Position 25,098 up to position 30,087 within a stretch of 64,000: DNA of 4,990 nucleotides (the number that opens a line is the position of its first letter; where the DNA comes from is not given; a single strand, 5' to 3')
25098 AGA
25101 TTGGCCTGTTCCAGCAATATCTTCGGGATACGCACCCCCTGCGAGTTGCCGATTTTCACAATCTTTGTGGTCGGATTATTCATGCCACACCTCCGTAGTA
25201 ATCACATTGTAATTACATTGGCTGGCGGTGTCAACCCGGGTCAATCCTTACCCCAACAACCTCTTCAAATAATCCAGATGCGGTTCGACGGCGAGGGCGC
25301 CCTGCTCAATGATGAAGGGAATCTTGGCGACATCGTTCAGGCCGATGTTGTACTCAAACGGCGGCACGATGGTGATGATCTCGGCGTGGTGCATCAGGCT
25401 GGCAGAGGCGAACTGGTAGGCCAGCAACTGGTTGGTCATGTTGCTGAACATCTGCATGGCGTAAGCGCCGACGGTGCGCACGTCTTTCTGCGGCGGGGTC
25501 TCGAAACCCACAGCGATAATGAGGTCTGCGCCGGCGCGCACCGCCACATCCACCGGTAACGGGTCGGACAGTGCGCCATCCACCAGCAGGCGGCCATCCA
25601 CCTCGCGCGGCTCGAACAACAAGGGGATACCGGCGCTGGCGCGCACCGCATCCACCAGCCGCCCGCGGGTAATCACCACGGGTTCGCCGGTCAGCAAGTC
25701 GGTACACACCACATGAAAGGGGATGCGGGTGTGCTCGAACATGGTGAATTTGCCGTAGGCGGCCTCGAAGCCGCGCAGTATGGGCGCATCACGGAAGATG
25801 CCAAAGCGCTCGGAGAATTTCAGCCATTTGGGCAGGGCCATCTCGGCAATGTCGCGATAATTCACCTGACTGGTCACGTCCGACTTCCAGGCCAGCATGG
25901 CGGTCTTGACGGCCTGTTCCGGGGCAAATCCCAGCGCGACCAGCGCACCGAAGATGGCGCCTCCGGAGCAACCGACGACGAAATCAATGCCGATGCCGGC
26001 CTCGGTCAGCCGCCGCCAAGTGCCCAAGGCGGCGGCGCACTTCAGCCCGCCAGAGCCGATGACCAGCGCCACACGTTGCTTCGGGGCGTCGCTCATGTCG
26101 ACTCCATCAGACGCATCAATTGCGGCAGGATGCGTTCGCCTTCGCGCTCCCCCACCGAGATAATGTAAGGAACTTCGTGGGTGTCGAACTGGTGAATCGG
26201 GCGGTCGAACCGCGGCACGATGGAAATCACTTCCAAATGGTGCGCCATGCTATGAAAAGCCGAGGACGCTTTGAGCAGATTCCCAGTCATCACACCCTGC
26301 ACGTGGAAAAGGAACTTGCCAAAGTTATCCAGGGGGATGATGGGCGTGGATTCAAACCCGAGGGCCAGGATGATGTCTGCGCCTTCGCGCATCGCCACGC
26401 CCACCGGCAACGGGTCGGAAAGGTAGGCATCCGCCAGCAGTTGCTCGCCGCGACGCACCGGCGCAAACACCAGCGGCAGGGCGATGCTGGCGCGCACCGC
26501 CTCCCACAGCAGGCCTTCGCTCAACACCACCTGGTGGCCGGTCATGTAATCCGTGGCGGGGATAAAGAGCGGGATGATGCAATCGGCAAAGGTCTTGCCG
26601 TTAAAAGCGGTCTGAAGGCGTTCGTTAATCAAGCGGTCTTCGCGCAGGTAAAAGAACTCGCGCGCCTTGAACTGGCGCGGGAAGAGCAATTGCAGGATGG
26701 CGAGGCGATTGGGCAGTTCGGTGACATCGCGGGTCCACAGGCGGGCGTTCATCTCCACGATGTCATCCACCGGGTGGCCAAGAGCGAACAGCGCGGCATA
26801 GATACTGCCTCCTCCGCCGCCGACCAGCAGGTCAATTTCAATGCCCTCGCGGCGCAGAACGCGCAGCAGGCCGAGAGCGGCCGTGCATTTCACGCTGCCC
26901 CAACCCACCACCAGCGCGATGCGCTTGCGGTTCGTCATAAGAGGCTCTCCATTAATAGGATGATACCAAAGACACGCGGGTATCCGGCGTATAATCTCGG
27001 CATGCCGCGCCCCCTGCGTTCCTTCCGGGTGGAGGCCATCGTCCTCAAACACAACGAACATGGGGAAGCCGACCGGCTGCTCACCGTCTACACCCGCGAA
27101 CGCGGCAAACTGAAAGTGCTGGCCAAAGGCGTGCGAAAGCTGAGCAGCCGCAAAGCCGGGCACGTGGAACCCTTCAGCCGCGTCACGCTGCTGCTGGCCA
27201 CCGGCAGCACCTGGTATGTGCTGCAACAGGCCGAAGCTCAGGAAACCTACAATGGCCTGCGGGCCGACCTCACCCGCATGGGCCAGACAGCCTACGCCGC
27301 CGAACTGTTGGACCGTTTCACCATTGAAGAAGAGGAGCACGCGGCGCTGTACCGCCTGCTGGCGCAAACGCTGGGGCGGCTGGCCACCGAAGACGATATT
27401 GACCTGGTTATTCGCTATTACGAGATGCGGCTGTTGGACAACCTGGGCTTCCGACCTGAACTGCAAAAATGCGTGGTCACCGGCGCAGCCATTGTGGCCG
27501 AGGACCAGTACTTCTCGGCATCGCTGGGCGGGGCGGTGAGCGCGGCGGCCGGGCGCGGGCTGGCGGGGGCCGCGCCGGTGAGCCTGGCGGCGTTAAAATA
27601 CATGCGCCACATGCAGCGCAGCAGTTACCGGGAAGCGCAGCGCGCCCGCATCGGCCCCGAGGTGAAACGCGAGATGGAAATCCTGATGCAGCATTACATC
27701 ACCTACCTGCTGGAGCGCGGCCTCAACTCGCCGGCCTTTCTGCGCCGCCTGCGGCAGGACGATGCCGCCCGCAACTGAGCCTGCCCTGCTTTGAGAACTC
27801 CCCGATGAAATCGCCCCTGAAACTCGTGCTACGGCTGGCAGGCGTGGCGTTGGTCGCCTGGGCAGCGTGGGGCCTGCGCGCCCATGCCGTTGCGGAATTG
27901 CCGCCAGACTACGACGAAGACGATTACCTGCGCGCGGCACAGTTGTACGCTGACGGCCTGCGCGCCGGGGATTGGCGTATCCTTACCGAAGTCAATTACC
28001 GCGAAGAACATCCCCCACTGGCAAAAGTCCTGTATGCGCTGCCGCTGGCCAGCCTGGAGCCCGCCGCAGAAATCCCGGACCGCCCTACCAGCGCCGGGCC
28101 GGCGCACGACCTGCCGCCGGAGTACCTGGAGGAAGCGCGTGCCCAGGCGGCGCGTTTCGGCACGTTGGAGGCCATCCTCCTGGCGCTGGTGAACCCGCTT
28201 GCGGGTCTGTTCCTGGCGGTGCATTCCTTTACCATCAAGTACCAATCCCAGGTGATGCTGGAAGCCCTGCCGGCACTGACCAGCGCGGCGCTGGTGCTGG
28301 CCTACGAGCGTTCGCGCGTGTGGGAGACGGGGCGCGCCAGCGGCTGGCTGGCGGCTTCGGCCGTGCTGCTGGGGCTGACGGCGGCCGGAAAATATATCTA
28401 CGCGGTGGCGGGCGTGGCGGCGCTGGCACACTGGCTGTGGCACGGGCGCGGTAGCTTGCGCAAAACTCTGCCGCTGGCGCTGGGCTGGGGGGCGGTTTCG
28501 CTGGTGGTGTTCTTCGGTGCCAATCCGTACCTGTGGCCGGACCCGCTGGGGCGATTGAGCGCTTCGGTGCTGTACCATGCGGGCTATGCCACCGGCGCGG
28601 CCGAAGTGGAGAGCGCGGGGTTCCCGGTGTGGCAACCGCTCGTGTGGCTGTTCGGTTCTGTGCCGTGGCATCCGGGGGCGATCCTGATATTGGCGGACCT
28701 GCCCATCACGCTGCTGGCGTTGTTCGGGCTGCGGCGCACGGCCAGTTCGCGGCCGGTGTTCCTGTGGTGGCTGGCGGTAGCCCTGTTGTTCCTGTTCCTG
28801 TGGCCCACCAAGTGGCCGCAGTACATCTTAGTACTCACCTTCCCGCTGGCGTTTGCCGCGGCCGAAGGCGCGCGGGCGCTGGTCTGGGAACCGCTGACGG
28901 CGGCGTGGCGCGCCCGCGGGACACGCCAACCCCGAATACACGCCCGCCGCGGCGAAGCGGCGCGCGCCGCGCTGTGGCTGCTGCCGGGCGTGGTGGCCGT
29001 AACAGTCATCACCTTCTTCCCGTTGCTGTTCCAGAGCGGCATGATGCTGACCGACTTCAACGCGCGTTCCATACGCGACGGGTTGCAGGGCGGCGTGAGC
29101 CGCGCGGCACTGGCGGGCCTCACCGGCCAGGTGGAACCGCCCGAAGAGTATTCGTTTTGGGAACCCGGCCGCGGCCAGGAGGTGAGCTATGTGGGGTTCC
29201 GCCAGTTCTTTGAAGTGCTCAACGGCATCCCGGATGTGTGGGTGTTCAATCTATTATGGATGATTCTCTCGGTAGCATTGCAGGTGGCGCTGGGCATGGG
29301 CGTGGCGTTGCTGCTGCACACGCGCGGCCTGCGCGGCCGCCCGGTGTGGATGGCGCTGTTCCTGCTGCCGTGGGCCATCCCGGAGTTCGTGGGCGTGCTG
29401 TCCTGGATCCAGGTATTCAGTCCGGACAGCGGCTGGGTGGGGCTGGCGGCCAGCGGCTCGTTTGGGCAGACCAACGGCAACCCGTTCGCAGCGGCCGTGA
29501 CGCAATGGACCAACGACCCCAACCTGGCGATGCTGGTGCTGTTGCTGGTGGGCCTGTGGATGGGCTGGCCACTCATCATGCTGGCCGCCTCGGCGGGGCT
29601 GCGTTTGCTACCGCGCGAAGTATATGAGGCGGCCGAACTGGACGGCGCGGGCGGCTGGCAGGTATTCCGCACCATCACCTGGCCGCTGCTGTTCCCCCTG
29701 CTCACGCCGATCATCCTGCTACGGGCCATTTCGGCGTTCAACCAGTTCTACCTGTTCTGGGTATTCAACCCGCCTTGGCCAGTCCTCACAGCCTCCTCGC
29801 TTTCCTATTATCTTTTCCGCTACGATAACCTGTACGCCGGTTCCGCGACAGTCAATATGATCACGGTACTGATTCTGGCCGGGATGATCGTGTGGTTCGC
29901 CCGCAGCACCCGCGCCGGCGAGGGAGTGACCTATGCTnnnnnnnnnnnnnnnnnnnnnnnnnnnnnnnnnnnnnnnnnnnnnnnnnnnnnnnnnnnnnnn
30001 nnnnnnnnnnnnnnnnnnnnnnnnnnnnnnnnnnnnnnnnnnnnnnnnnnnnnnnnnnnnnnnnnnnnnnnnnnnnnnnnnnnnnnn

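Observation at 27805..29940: Single ORF fusing a GT-C (ArnT/PMT-like) glycosyltransferase membrane domain to a complete MalF-type ABC importer permease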

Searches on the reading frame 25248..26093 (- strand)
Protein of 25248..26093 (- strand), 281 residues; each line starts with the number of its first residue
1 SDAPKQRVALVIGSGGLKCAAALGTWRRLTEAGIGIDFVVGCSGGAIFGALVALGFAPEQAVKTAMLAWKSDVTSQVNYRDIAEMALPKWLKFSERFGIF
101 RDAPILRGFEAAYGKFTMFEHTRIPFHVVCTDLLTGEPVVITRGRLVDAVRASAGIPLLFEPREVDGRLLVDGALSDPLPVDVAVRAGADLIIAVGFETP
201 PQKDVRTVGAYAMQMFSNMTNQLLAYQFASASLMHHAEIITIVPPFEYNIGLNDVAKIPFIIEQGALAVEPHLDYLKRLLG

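Call 37: search_protein_families(library=pfam, proteins=[window:25248-26093:-], max_evalue=0.001)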
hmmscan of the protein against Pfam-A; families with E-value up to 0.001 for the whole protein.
window:25248-26093:- (281 aa): 1 family
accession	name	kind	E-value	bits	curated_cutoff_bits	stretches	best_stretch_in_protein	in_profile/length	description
PF01734.28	Patatin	-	9.7e-30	104.6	27.7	1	10-184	1-190/191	Patatin-like phospholipase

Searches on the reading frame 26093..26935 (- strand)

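Call 37: search_protein_families(library=pfam, proteins=[window:26093-26935:-], max_evalue=0.001)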
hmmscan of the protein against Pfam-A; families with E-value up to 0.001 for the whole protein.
window:26093-26935:- (280 aa): 1 family
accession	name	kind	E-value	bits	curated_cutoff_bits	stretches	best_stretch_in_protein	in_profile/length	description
PF01734.28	Patatin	-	2.1e-23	84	27.7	1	13-181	6-190/191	Patatin-like phospholipase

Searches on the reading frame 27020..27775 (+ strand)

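Call 37: search_protein_families(library=pfam, proteins=[window:27020-27775:+], max_evalue=0.001)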
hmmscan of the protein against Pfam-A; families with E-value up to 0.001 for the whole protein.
window:27020-27775:+ (252 aa): 2 families
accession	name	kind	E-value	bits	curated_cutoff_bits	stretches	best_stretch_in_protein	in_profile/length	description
PF02565.21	RecO_C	-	1.4e-31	109.8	22.1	1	81-237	1-155/157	Recombination protein O C terminal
PF11967.14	RecO_N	-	1.5e-19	70.2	27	1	3-76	5-79/80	Recombination protein O N terminal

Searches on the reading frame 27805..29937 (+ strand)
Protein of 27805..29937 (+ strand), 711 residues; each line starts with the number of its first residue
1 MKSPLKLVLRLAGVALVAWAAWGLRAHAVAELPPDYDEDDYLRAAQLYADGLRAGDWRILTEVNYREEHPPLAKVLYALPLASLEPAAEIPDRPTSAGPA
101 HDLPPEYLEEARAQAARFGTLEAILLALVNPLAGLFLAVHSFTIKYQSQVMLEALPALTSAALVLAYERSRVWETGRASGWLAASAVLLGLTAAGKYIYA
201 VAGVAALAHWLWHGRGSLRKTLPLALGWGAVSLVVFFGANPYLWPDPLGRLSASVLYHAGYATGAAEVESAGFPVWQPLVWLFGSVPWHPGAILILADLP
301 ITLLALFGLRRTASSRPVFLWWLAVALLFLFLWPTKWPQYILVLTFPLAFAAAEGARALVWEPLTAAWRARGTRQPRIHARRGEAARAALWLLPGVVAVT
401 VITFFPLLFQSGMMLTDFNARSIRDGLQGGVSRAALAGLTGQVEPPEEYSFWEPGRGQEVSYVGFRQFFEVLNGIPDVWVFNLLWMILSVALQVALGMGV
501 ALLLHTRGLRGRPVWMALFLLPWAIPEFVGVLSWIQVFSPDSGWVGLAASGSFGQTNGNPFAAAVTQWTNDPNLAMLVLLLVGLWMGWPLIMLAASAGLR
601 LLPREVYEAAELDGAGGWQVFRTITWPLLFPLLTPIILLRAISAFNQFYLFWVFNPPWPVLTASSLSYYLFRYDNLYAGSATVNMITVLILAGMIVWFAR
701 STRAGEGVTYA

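Call 3: search_protein_families(library=pfam, proteins=[window:27805-29937:+], max_evalue=1)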
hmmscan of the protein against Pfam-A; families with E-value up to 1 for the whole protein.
window:27805-29937:+ (711 aa): 3 families
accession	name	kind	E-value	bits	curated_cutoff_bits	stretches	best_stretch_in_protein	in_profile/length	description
PF00528.27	BPD_transp_1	-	8.5e-11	42.3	26.4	1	496-694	4-172/184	Binding-protein-dependent transport system inner membrane component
PF07226.16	DUF1422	-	0.14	12.7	23.2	0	129-165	36-72/114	Protein of unknown function (DUF1422)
PF09613.16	HrpB1_HrpK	-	0.46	10.6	29.3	1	28-83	36-91/126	Bacterial type III secretion protein (HrpB1_HrpK)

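Call 4: search_protein_families(library=ncbifam, proteins=[window:27805-29937:+], max_evalue=1)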
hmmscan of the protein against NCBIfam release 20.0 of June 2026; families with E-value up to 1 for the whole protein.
window:27805-29937:+ (711 aa): 15 families
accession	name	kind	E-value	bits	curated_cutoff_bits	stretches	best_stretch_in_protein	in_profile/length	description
NF008232.0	PRK10999.1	equivalog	3.1e-27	95.5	392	1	477-651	285-450/520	maltose ABC transporter permease MalF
NF040931.1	ABC_arch_GlcT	equivalog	3.2e-09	36.8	360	1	461-699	35-268/278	glucose ABC transporter permease GlcT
NF007852.0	PRK10561.1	equivalog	8.6e-09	35.6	335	1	461-688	52-274/295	sn-glycerol-3-phosphate ABC transporter permease UgpA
NF040932.1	ABC_arch_GlcU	equivalog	8e-08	32.2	340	1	590-695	147-253/272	glucose ABC transporter permease GlcU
TIGR01581.1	Mo_ABC_porter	hypoth_equivalog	2.9e-07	30.2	210.3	1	484-643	28-173/225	ABC transporter permease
TIGR00969.1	3a0106s02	subfamily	9.8e-07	28.5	240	1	482-653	66-220/272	sulfate ABC transporter permease subunit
TIGR02141.1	modB_ABC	equivalog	2e-05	24.3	182.6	1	486-660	7-164/208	molybdate ABC transporter permease subunit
TIGR02140.1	permease_CysW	equivalog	7.3e-05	22.4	329.1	1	464-641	32-195/261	sulfate ABC transporter permease subunit CysW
NF008231.0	PRK10998.1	equivalog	0.00019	21.1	261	1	602-648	184-230/296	maltose ABC transporter permease MalG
TIGR02139.1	permease_CysT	equivalog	0.0061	16.2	246.1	1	481-647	54-206/265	sulfate ABC transporter permease subunit CysT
NF007044.0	PRK09497.1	equivalog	0.0062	16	348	1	585-700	159-273/285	spermidine/putrescine ABC transporter permease PotB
NF011624.0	PRK15050.1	equivalog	0.029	13.5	247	0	488-649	84-234/297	2-aminoethylphosphonate ABC transporter permease subunit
NF007047.0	PRK09500.1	equivalog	0.088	12.4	326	1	574-637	126-189/257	spermidine/putrescine ABC transporter permease PotC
NF008620.0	PRK11602.1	equivalog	0.11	11.7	442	0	478-643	66-216/291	sulfate/thiosulfate ABC transporter permease CysW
NF006939.0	PRK09421.1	equivalog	0.51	9.7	262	1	487-638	20-156/230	molybdate ABC transporter permease subunit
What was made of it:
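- On E. coli MalF equivalog (NCBIfam NF008232): 95.5 bits against a cut-off of 392, and only profile positions 285-450 are matched (call 4).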

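Call 28: find_homologous_proteins(query=window:27805-29937:+, max_evalue=1e-20)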
Query window:27805-29937:+ (711 aa): 870 proteins with E <= 1e-20 among 8000 candidates; the best 120 are listed.
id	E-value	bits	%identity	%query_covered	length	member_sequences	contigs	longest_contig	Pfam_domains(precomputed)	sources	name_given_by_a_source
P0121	0.0e+0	1580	100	100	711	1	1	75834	PF00528.28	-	-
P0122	1.0e-240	819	57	100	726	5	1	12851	PF00528.28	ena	-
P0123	6.6e-234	797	56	99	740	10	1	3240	PF00528.28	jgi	jgi:ABC-type sugar transport system permease subunit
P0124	9.9e-234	796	53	99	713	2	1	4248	PF00528.28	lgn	-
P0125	7.8e-232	790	55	99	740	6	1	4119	PF00528.28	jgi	jgi:ABC-type sugar transport system permease subunit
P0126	1.2e-231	789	54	99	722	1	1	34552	PF00528.28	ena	-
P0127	1.3e-230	786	55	100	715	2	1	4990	PF00528.28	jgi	-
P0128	5.8e-230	784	55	99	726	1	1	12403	PF00528.28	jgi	-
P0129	6.3e-230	784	55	99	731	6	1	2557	PF00528.28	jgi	jgi:ABC-type sugar transport system permease subunit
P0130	5.7e-228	777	55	99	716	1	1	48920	PF00528.28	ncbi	-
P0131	1.2e-227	776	53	99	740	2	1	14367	PF00528.28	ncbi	-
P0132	3.5e-227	774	53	99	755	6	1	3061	PF00528.28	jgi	-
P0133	1.1e-225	769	54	97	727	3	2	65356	PF00528.28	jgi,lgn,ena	-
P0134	8.9e-225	766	54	99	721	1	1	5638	PF00528.28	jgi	jgi:ABC-type sugar transport system permease subunit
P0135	1.7e-224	766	54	97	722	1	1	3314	PF00528.28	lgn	-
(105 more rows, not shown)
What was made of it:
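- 27805..29940 (+): Whole fused gene: 711 aa plus stop codon. GT-C module, cytoplasmic linker, then MalF-type permease. Identical 711-aa gene call in the public collection (P0121, call 28).
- Checked: This exact protein is in the public protein collection as a 711-aa gene call (P0121, call 28). At least 120 clusters of 691-755 aa full-length homologues at 47-57 % identity (call 28).
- At least 120 full-length homologue clusters exist (call 28). It recurs in at least 120 protein clusters (call 28).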

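Call 42: predict_structure(alignment_id=A2)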
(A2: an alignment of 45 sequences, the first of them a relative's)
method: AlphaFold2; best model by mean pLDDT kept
length: 711 residues; sequences in the alignment: 45
mean_pLDDT: 88.5   pTM: 0.87
mean pLDDT of the five models: 88.5, 88.5, 87.8, 85.2, 82.3
residues with pLDDT >= 90: 443; 70-90: 199; 50-70: 54; < 50: 15
segments of 3 or more residues with pLDDT < 50: 374-377, 526-532, 708-711
pLDDT, mean of each block of 10 residues (from residue 1): 90 98 97 92 96 95 93 96 96 87 94 97 98 98 94 95 98 94 98 96 98 90 97 98 95 88 74 91 83 88 94 96 96 87 97 95 89 56 72 86 88 94 94 96 88 82 91 90 95 95 89 86 56 57 65 60 75 91 88 93 89 89 89 88 87 87 92 91 92 82 58 36
secondary structure, 60 per line:
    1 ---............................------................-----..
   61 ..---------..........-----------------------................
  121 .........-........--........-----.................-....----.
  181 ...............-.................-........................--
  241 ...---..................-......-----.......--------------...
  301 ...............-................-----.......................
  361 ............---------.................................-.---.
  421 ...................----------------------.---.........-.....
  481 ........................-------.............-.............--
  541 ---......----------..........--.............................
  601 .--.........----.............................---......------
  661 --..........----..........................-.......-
elements in order (helices of 4 or more, strands of 3 or more residues): H4-31 H38-53 H59-62 H72-81 H105-129 H131-138 H141-148 H154-170 H172-175 H180-195 H197-213 H215-238 H247-264 H266-271 H277-283 H298-315 H317-332 H338-372 H382-414 H420-439 H466-474 H476-504 H512-524 H526-538 H544-549 H560-569 H572-601 H604-612 H617-645 H649-654 H663-672 H677-702 H704-710
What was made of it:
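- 27805..29940 (+): Full-length AlphaFold model pLDDT 88.5, pTM 0.87 (call 42).
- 28921..28971 (+): Arg-rich cytoplasmic linker (aa 373-389) joining the two modules. It contains no stop codon and no internal ATG. Low pLDDT at aa 374-377 (call 42).
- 29047..29127 (+): Family-specific conserved helix in the first outer loop of the permease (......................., aa 415-441). Possibly an interface with the GT-C module or with a docking partner. Predicted helix at aa 420-439 (call 42).
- On E. coli MalF equivalog (NCBIfam NF008232): The core has 6 helices (call 42).
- The high full-length pTM of 0.87 suggests a fixed packing of the two modules (call 42).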

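Call 46: fold_search(model_id=the predicted structure, library=pdb)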
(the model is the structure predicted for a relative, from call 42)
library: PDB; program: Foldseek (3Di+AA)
matches with E <= 10: 199; with E <= 0.001: 22
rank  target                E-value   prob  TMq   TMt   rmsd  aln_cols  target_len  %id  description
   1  9bcr_H                2.9e-07  1.00  0.34  0.66   6.6       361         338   24  Cryo-EM structure of a bacterial prototype ATP-binding cassette transporter MalFGK2. (released 2025-04-30)
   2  9nxc_H                8.0e-07  1.00  0.33  0.64   7.5       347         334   23  Cryo-EM structure of a bacterial prototype ATP-binding cassette transporter MalFGK2. (released 2025-09-24)
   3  7cad_A                1.1e-06  1.00  0.31  0.72   5.3       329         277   22  Mycobacterium smegmatis SugABC complex (released 2020-12-02)
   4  4ki0_F                1.8e-06  1.00  0.27  0.38   7.0       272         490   25  Crystal structure of the maltose-binding protein/maltose transporter complex in an outward-facing conformation bound t (released 2013-10-23)
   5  7caf_A                1.9e-06  1.00  0.33  0.77   4.7       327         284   22  Mycobacterium smegmatis LpqY-SugABC complex in the pre-translocation state (released 2020-12-02)
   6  8hpr_A                2.9e-06  1.00  0.31  0.73   4.8       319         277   20  LpqY-SugABC in state 4 (released 2023-09-06)
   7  3pv0_F                3.3e-06  1.00  0.27  0.39   5.7       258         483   26  Crystal Structure of a pre-translocation state MBP-Maltose transporter complex without nucleotide (released 2011-05-18)
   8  3puz_F                3.7e-06  1.00  0.27  0.39   5.6       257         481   26  Crystal Structure of a pre-translocation state MBP-Maltose transporter complex bound to AMP-PNP (released 2011-05-18)
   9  3puy_F                5.8e-06  1.00  0.27  0.37   6.9       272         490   25  Crystal Structure of an outward-facing MBP-Maltose transporter complex bound to AMP-PNP after crystal soaking of the p (released 2011-05-18)
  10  4jbw_F                6.0e-06  1.00  0.28  0.39   6.9       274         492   25  Crystal structure of E. coli maltose transporter MalFGK2 in complex with its regulatory protein EIIAglc (released 2013-06-12)
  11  2r6g_F                6.5e-06  1.00  0.27  0.38   6.3       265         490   25  The Crystal Structure of the E. coli Maltose Transporter (released 2007-11-27)
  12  8ja7_A                7.5e-06  1.00  0.33  0.78   4.8       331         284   18  Cryo-EM structure of Mycobacterium tuberculosis LpqY-SugABC in complex with trehalose (released 2023-09-27)
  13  7cae_A                1.2e-05  1.00  0.31  0.72   5.6       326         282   21  Mycobacterium smegmatis LpqY-SugABC complex in the resting state (released 2020-12-02)
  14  7cag_A                1.2e-05  1.00  0.32  0.73   5.3       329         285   21  Mycobacterium smegmatis LpqY-SugABC complex in the catalytic intermediate state (released 2020-12-02)
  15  4jbw_H                3.3e-05  1.00  0.28  0.40   5.4       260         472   26  Crystal structure of E. coli maltose transporter MalFGK2 in complex with its regulatory protein EIIAglc (released 2013-06-12)
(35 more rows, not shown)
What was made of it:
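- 27805..29940 (+): Foldseek hits MalF/SugA and also Pmt4/ArnT (call 46).
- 28972..29937 (+): MalF-type (CUT1 family) ABC importer permease core, 6 helices, aa 390-711. Foldseek hits MalF and SugA (call 46).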
